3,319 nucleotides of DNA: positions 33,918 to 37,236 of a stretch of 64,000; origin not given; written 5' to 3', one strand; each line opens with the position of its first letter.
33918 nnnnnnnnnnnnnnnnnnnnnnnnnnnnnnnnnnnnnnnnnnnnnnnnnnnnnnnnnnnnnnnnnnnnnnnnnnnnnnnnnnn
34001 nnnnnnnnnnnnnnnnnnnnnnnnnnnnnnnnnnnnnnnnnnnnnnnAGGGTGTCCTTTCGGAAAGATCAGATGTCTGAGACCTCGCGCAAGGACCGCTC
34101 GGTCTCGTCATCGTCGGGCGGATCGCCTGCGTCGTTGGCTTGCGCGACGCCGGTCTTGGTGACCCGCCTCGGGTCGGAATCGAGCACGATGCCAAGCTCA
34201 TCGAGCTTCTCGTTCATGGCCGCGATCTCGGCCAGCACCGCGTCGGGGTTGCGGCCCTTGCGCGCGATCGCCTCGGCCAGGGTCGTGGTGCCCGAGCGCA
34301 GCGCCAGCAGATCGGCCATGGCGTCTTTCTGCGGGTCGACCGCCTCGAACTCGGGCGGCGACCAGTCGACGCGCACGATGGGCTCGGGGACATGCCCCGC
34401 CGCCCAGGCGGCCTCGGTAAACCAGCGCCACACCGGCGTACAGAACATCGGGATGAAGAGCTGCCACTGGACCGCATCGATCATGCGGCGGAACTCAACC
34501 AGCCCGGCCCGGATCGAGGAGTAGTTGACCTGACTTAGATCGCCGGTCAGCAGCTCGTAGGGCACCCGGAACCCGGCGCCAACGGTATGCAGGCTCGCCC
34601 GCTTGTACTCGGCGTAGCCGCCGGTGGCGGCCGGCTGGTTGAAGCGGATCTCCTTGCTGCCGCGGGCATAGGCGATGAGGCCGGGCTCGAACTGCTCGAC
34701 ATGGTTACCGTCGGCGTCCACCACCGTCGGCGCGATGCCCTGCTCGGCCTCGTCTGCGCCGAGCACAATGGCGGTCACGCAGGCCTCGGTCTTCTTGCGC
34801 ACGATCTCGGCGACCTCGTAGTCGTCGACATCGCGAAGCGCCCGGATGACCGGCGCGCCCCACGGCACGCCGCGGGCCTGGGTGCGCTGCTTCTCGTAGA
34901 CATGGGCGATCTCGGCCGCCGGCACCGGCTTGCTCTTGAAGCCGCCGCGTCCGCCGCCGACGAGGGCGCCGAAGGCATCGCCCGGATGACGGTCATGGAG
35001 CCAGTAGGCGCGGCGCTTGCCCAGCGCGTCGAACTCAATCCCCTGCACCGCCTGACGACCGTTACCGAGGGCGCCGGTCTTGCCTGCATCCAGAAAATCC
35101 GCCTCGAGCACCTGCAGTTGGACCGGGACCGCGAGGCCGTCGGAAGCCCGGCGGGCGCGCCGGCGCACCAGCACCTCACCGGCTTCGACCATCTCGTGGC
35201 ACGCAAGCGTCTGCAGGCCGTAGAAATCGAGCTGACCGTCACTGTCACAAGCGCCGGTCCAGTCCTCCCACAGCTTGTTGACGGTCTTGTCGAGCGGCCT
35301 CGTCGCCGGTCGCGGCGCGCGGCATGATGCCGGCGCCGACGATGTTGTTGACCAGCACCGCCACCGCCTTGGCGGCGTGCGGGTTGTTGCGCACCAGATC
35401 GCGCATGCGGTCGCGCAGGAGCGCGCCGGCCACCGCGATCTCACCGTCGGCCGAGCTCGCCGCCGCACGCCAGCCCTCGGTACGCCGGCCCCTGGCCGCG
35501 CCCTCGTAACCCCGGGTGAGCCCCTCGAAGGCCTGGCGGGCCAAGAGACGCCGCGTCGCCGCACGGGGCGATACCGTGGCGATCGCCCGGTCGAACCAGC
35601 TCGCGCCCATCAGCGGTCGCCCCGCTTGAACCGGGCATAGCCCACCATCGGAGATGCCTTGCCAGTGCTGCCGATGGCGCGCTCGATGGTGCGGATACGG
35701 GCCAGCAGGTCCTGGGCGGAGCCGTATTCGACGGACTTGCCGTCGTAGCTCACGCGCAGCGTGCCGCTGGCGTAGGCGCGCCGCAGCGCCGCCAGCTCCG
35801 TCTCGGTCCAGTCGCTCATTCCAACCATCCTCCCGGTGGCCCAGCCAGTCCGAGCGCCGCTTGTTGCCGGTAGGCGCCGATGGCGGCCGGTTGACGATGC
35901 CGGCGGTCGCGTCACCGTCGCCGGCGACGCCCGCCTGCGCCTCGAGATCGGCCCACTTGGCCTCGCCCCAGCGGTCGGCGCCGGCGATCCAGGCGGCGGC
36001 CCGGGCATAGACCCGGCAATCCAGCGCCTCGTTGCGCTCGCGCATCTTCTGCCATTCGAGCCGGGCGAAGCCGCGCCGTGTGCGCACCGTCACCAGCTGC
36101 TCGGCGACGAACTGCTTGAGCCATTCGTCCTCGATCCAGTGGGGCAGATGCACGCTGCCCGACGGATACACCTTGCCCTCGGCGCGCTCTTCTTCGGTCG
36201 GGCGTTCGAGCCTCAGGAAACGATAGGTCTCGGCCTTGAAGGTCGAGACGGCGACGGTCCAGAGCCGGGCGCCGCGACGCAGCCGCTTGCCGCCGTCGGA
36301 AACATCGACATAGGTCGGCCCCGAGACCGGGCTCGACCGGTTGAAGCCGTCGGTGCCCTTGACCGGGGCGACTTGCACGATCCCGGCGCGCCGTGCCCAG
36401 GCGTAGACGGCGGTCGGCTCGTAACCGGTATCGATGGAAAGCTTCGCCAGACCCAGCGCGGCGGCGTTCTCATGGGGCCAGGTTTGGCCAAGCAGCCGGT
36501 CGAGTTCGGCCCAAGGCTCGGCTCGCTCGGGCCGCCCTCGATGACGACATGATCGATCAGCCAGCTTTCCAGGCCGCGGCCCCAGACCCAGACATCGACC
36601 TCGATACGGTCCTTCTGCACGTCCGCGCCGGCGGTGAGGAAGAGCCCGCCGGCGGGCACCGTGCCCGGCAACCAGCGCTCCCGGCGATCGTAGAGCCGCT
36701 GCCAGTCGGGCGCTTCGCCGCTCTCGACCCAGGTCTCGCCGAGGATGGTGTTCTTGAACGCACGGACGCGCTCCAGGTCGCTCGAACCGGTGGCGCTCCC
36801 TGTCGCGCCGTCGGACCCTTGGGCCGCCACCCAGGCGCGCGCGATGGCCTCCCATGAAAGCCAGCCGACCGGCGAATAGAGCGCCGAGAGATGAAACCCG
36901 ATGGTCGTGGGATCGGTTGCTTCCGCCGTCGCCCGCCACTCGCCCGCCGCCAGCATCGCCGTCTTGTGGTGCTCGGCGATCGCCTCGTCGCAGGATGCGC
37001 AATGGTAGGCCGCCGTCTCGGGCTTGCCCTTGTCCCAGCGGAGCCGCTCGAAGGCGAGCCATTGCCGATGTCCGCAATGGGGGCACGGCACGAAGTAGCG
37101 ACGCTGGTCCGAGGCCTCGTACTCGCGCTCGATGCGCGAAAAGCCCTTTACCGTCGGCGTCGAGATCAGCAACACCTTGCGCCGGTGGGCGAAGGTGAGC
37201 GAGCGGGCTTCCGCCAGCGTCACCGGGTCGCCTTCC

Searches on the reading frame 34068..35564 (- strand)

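Call 39: search_protein_families(library=pfam, proteins=[window:34068-35564:-], max_evalue=0.00001)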
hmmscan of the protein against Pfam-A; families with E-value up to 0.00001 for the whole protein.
window:34068-35564:- (498 aa): 1 family
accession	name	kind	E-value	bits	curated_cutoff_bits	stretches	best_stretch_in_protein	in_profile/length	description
PF05136.18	Phage_portal_2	-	5.6e-90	302.5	32.9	1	33-366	26-354/354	Phage portal protein, lambda family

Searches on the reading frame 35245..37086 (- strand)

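Call 39: search_protein_families(library=pfam, proteins=[window:35245-37086:-], max_evalue=0.00001)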
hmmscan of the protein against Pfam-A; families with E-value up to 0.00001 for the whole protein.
window:35245-37086:- (613 aa): 2 families
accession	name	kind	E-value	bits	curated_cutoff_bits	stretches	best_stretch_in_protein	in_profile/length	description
PF20454.4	GpA_nuclease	-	4e-46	158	22.5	1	183-375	113-291/294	Terminase large subunit gpA, endonuclease domain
PF05136.18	Phage_portal_2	-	5e-17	62.5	32.9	1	532-599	1-71/354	Phage portal protein, lambda family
